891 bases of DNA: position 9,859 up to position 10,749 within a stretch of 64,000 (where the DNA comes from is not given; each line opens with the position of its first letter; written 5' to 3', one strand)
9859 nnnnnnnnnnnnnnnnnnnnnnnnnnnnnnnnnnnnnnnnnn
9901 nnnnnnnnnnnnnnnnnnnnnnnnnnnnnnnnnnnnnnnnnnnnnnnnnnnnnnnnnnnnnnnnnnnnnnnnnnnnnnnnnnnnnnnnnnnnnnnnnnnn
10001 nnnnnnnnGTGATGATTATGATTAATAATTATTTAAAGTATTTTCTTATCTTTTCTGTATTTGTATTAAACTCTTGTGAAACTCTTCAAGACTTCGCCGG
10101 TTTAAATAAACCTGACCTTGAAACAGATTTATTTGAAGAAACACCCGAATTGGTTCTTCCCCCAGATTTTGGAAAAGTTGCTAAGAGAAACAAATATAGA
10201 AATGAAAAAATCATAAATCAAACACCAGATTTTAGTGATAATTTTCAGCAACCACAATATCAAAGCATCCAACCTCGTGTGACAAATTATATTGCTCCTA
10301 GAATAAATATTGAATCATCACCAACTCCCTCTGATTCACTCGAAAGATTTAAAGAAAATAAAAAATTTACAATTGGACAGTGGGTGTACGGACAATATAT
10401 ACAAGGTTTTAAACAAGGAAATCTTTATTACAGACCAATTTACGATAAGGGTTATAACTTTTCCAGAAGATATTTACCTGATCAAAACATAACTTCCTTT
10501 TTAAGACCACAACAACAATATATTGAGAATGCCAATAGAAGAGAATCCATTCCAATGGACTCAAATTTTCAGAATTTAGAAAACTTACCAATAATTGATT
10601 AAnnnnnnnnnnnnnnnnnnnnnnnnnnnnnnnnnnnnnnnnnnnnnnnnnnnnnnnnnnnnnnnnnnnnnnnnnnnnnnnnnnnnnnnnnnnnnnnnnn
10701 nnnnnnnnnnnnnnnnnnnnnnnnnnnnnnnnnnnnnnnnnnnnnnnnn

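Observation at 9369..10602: Tandem pair of paralogous low-complexity putative lipoproteins directly after lspA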

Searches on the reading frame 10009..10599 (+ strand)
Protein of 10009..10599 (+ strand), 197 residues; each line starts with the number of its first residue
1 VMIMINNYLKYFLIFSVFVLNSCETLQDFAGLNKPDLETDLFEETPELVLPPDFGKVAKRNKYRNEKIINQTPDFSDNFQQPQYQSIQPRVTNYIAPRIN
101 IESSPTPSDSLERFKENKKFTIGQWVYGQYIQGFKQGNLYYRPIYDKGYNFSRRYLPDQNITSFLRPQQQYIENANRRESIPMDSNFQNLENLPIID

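Call 4: search_protein_families(library=pfam, proteins=[window:10009-10599:+], max_evalue=1)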
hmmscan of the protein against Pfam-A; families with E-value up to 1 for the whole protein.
window:10009-10599:+ (197 aa): 0 families

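Call 5: search_protein_families(library=ncbifam, proteins=[window:10009-10599:+], max_evalue=1)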
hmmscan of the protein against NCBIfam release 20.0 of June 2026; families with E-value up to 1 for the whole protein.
window:10009-10599:+ (197 aa): 2 families
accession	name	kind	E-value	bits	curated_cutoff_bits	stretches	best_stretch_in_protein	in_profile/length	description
NF058612.1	GTNG0744Estse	equivalog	0.063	13.2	450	1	48-109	140-201/242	GTNG_0744 family esterase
NF010675.0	PRK14072.1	subfamily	0.2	10.4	273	1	65-119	352-406/416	diphosphate--fructose-6-phosphate 1-phosphotransferase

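Call 8: find_homologous_proteins(query=window:10009-10599:+, max_evalue=0.01)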
Query window:10009-10599:+ (197 aa): 512 proteins with E <= 0.01 among 539 candidates; the best 120 are listed.
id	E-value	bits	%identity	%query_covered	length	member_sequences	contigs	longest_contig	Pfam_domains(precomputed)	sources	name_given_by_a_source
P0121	6.8e-127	439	100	99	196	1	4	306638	-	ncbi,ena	-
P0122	2.2e-126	437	99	100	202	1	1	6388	-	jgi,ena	-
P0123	3.4e-126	437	99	99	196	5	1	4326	-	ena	-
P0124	4.9e-126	436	99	99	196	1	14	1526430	-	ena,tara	tara:strand:- start:486 stop:1076 length:591 start_codon:yes stop_codon:yes gene_type:complete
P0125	6.4e-126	436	99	99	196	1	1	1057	-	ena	-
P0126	7.3e-126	435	99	99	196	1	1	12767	-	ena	-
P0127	1.0e-125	435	99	99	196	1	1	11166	-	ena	-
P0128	1.4e-125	435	99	99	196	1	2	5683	-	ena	-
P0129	1.6e-125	434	100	98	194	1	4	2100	-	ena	-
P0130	1.6e-125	434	99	99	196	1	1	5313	-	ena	-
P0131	2.3e-125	434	99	99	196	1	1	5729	-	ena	-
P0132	2.4e-125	434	99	99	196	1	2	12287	-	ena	-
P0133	2.4e-125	434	99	99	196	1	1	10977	-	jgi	-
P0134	2.5e-125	434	98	99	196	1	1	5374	-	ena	-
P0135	2.5e-125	434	98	100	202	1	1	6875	-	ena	-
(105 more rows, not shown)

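Call 40: predict_structure(alignment_id=A4)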
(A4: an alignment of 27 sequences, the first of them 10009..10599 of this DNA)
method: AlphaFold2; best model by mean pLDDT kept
length: 197 residues; sequences in the alignment: 27
mean_pLDDT: 58.3   pTM: 0.18
mean pLDDT of the five models: 58.3, 54.9, 54.1, 53.4, 48.3
residues with pLDDT >= 90: 0; 70-90: 23; 50-70: 135; < 50: 39
segments of 3 or more residues with pLDDT < 50: 163-175, 177-184
pLDDT, mean of each block of 10 residues (from residue 1): 66 83 67 60 63 68 56 52 61 61 53 61 62 58 51 51 46 46 47 52
secondary structure, 60 per line:
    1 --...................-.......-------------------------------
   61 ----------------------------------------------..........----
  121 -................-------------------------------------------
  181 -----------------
elements in order: H3-21 H23-29 H107-116 H122-137

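Call 46: find_encoding_contigs(protein=P0124, flank=10000, max_places=3)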
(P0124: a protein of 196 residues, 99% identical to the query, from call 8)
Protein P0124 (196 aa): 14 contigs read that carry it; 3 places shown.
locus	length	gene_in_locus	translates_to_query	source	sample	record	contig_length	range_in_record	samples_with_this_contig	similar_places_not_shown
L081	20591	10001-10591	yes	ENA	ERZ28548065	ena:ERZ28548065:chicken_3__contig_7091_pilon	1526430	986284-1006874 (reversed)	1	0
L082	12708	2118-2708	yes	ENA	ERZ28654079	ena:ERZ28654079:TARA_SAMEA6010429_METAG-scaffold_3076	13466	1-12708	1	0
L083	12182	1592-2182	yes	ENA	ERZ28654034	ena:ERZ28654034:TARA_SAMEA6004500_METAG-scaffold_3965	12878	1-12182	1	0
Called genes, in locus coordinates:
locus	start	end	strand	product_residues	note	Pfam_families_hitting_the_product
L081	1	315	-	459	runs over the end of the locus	PF02881:SRP54_N, PF00448:SRP54, PF01656:CbiA (weak), PF02978:SRP_SPB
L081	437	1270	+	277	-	PF01678:DAP_epimerase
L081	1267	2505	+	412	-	PF00919:UPF0004, PF04055:Radical_SAM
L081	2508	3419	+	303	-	PF02881:SRP54_N, PF20720:nSTAND3 (faint), PF00448:SRP54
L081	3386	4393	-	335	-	PF07995:GSDH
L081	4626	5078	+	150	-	PF01575:MaoC_dehydratas, PF13452:FAS1_DH_region (weak)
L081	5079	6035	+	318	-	PF06574:FAD_syn, PF01687:Flavokinase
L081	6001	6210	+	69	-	-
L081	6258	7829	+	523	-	PF00133:tRNA-synt_1, PF09334:tRNA-synt_1g (faint)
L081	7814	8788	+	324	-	PF00133:tRNA-synt_1, PF08264:Anticodon_1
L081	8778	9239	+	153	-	PF01252:Peptidase_A8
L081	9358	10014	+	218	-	-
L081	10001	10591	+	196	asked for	-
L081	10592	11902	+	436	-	PF00675:Peptidase_M16, PF05193:Peptidase_M16_C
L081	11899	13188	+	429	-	PF00675:Peptidase_M16, PF05193:Peptidase_M16_C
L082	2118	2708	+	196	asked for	-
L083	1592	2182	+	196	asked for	-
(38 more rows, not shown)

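Call 57: search_solved_structures(query=A1, max_evalue=1, show_alignments=2)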
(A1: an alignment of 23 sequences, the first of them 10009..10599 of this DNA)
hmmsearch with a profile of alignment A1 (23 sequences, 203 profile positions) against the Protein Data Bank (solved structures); distinct sequences matched with E-value up to 1: 0.

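Call 62: search_protein_families(library=pfam, alignment_id=A1, max_evalue=10)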
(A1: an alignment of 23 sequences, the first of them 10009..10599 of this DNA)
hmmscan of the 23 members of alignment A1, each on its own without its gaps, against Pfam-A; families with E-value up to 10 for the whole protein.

A. member 1, window:10009-10599:+ (197 aa): 0 families

B. families by the number of members that match (of 23 scanned): 2 families
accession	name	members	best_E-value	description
PF25676.1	T4_Spackle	1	0.016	Bacteriophage T4 Spackle protein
PF08164.17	TRAUB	1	0.49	Apoptosis-antagonizing transcription factor, C-terminal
